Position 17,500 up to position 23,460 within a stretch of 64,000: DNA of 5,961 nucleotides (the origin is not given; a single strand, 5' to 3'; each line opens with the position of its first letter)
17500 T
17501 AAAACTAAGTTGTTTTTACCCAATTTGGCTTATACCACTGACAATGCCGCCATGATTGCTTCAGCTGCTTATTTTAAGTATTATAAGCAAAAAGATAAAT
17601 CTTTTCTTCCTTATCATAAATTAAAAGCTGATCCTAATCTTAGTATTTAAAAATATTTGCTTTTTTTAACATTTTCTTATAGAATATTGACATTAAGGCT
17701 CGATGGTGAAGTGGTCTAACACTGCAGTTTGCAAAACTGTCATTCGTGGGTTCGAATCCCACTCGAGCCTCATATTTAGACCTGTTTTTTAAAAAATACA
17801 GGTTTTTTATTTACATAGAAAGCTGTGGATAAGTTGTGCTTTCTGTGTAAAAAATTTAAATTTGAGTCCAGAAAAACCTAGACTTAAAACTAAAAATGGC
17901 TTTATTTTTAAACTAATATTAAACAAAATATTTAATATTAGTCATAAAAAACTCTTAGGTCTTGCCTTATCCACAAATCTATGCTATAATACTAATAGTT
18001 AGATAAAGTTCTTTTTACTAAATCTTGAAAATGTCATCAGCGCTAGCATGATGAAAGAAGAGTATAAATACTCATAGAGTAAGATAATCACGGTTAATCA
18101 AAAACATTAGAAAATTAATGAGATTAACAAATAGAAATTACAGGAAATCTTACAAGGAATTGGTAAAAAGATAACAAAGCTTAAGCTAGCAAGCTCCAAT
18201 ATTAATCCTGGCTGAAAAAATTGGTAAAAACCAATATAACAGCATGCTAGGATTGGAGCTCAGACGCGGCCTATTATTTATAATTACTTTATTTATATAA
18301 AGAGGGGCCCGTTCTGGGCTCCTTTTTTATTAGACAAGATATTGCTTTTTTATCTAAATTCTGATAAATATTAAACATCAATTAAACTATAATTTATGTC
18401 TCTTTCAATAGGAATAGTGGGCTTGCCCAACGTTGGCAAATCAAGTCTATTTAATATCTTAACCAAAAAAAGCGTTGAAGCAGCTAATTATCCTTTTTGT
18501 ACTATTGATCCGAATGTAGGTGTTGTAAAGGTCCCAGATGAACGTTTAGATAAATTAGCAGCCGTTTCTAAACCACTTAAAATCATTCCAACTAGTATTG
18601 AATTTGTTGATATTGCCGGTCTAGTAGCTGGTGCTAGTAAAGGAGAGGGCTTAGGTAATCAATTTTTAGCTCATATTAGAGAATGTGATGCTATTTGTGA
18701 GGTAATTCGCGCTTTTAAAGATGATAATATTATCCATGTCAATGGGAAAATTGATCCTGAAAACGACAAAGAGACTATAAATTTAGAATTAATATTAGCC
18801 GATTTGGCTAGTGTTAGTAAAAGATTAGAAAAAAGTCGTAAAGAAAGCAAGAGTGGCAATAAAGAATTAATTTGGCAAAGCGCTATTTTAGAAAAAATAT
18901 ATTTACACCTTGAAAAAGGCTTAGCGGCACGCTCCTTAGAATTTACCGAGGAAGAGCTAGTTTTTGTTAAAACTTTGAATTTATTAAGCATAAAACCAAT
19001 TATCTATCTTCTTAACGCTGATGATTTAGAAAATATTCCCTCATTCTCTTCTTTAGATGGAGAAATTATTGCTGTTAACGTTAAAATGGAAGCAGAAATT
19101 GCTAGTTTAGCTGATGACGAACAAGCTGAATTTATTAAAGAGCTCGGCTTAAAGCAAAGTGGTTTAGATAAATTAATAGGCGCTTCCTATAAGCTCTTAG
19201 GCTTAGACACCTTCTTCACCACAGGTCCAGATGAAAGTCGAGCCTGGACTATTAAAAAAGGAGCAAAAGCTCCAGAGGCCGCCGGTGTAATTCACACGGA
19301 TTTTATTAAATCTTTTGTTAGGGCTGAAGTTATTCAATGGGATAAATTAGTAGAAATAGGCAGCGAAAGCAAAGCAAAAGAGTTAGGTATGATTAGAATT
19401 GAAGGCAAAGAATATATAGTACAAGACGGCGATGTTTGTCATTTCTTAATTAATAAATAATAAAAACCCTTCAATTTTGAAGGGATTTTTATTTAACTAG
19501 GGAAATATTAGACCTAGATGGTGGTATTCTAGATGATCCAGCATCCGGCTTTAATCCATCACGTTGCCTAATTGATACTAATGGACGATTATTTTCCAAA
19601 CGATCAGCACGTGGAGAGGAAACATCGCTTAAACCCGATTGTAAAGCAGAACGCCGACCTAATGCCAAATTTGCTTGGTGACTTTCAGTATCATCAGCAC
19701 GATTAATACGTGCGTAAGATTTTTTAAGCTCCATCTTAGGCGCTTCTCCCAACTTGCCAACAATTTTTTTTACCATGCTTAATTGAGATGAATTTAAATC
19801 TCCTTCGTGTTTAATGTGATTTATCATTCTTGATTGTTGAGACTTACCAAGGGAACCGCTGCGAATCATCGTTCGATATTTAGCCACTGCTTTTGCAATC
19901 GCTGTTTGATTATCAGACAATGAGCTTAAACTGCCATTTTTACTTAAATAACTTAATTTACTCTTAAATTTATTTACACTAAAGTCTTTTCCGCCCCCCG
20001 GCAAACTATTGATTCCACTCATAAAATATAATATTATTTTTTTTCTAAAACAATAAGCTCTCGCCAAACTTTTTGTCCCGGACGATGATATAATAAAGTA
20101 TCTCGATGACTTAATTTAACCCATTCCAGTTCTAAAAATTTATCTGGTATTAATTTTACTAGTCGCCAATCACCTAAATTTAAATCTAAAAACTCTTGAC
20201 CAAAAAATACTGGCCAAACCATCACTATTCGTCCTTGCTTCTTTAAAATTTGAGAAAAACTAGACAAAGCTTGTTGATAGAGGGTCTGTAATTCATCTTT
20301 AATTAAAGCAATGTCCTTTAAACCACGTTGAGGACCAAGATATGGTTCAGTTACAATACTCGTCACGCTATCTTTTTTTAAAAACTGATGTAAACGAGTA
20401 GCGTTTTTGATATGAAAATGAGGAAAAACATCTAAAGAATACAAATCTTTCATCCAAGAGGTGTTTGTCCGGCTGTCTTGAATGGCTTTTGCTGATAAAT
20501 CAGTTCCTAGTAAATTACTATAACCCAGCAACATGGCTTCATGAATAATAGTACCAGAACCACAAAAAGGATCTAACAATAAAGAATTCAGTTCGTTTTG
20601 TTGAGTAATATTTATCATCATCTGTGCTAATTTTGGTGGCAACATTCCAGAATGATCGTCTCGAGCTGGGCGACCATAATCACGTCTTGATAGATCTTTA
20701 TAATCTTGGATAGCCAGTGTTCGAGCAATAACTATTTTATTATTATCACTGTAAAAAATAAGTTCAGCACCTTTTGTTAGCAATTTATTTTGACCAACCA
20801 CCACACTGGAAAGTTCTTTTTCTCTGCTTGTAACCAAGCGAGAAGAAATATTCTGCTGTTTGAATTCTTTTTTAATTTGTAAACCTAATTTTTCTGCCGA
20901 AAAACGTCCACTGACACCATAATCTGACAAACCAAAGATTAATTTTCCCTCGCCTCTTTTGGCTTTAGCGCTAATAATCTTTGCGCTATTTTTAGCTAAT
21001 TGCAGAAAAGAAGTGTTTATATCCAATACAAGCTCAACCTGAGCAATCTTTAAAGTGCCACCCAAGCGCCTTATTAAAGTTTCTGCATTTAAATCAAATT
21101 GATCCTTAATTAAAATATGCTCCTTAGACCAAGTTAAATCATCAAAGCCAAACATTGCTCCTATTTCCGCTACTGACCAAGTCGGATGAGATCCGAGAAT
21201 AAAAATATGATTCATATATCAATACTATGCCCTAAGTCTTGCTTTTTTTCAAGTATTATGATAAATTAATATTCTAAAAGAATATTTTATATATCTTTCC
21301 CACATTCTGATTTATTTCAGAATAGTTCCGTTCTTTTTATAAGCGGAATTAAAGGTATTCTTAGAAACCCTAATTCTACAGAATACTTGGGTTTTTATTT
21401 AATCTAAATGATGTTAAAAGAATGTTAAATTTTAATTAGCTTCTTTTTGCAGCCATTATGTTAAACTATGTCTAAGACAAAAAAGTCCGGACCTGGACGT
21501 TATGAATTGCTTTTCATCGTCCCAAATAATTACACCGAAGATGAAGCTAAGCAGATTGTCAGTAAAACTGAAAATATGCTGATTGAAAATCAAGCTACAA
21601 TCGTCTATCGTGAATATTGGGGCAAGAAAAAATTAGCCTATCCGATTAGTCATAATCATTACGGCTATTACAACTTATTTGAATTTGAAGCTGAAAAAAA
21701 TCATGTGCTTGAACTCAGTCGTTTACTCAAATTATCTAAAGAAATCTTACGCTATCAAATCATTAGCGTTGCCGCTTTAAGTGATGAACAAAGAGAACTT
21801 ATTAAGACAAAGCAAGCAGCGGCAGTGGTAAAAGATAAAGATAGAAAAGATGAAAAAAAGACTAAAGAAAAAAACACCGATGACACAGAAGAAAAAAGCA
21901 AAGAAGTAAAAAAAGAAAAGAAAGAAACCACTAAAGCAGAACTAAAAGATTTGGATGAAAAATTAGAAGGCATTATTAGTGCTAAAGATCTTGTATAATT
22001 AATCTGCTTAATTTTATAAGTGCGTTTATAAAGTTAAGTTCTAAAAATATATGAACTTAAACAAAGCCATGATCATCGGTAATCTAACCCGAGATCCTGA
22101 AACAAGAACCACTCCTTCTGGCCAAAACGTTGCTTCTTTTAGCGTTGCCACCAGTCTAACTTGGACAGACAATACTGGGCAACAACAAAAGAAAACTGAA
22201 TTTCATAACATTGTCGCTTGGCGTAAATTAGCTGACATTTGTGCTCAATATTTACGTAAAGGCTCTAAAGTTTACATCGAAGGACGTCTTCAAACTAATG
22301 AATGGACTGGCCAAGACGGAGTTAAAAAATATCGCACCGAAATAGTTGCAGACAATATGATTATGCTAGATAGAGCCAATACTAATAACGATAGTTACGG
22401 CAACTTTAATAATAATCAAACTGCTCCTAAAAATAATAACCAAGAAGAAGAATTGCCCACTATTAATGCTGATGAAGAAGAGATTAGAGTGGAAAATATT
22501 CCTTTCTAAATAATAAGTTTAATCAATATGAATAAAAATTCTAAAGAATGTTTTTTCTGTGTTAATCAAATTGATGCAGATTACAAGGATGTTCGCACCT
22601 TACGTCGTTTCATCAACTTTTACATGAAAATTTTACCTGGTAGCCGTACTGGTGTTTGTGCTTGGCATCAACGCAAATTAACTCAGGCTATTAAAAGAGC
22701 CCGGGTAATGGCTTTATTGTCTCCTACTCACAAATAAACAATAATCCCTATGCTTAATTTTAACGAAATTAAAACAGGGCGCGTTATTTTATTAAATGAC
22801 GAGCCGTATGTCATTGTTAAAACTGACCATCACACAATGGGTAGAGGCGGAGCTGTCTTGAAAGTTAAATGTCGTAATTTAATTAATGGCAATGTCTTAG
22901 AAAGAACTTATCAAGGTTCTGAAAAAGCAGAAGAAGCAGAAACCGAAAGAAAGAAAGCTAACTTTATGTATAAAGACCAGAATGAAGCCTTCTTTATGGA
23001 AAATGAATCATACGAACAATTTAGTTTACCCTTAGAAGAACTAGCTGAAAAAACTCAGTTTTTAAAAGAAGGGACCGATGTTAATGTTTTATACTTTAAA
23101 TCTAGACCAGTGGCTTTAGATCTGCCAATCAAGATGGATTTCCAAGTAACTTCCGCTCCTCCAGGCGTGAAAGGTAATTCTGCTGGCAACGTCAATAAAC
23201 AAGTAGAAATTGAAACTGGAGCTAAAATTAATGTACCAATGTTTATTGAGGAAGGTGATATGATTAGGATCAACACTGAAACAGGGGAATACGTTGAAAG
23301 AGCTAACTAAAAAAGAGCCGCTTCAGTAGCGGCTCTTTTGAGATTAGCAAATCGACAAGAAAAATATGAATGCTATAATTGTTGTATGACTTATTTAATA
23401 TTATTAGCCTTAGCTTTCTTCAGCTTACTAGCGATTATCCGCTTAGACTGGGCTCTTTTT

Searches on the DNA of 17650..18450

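Call 81: search_rna_families(source=window, start=17650, end=18450, threshold=evalue, max_evalue=1)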
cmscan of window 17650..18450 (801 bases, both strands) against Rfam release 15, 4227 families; matches with E-value up to 1: 5.
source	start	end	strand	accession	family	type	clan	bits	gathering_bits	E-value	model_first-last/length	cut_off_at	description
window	17697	17770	+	RF00005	tRNA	Gene; tRNA;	CL00001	63.1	29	3.2e-13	1-71/71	no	tRNA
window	17697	17771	-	RF04354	Plastid-ycf2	Cis-reg;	-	29.3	65.7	0.00071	1-75/75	no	Plastid-ycf2 5UTR RNA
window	17732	17770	-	RF04351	Plastid-psbl-rps4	Cis-reg;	-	22.4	68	0.043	1-53/53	no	Plastid-psbl-rps4 3UTR RNA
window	17697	17769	+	RF01684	mascRNA-menRNA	Gene;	-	20.2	42.5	0.24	1-56/56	no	MALAT1-associated small cytoplasmic RNA/MEN beta RNA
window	17807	17855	+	RF04280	mir-890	Gene; miRNA;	CL00136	17.3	56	0.97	1-74/74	no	mir-890 microRNA precursor family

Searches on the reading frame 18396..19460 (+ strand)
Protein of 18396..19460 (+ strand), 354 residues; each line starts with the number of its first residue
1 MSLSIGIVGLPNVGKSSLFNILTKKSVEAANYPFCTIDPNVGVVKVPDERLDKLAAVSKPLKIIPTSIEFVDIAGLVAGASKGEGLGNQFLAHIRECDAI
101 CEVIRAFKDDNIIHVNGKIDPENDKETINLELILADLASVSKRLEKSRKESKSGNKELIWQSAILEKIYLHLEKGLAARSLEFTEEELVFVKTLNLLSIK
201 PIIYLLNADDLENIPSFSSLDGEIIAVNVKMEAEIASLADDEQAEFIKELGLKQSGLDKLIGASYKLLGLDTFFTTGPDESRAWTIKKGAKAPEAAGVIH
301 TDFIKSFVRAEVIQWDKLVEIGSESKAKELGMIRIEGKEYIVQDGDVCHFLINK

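Call 17: search_protein_families(library=pfam, proteins=[window:18396-19460:+], max_evalue=0.00001)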
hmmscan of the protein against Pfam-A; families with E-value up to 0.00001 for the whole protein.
window:18396-19460:+ (354 aa): 3 families
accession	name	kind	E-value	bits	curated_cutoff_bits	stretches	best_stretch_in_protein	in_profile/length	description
PF06071.19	YchF-GTPase_C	-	6.4e-37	126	27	1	270-353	1-84/84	Protein of unknown function (DUF933)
PF01926.29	MMR_HSR1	-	3.8e-23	82.2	21.9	1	5-109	2-86/113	50S ribosome-binding GTPase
PF02421.24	FeoB_N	-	1.1e-08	35.2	27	1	5-49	3-47/156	Ferrous iron transport protein B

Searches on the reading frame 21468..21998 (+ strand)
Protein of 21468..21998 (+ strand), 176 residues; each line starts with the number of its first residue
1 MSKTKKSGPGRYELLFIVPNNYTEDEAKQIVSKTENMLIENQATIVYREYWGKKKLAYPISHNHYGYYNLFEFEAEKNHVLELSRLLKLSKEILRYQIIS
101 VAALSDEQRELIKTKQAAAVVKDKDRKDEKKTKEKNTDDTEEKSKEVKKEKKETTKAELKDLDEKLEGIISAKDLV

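Call 18: search_protein_families(library=pfam, proteins=[window:21468-21998:+], max_evalue=0.00001)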
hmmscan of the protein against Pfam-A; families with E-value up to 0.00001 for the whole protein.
window:21468-21998:+ (176 aa): 1 family
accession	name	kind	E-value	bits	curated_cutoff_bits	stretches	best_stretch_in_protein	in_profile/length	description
PF01250.22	Ribosomal_S6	-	1.8e-24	86.2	27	1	11-99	1-89/90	Ribosomal protein S6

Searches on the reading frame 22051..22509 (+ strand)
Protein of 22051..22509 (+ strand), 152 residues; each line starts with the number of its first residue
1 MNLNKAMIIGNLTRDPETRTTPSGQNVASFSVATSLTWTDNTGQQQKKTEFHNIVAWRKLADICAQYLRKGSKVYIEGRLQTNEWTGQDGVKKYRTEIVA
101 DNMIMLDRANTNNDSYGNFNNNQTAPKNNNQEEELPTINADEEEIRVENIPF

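Call 18: search_protein_families(library=pfam, proteins=[window:22051-22509:+], max_evalue=0.00001)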
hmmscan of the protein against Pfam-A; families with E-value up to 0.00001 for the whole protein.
window:22051-22509:+ (152 aa): 1 family
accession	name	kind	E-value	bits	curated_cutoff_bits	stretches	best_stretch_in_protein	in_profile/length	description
PF00436.31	SSB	-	3.1e-40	136.9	26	1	3-106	1-104/104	Single-strand binding protein family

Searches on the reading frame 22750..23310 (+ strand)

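Call 18: search_protein_families(library=pfam, proteins=[window:22750-23310:+], max_evalue=0.00001)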
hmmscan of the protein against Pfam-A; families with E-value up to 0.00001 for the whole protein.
window:22750-23310:+ (186 aa): 3 families
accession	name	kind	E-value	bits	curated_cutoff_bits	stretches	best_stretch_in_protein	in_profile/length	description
PF09285.17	Elong-fact-P_C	-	3.6e-23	81.4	25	1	130-184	2-56/56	Elongation factor P, C-terminal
PF08207.18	EFP_N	-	1e-18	67.5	23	1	5-59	3-57/58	Elongation factor P (EF-P) KOW-like domain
PF01132.26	EFP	-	1.9e-15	57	27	1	68-121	1-54/54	Elongation factor P (EF-P) OB domain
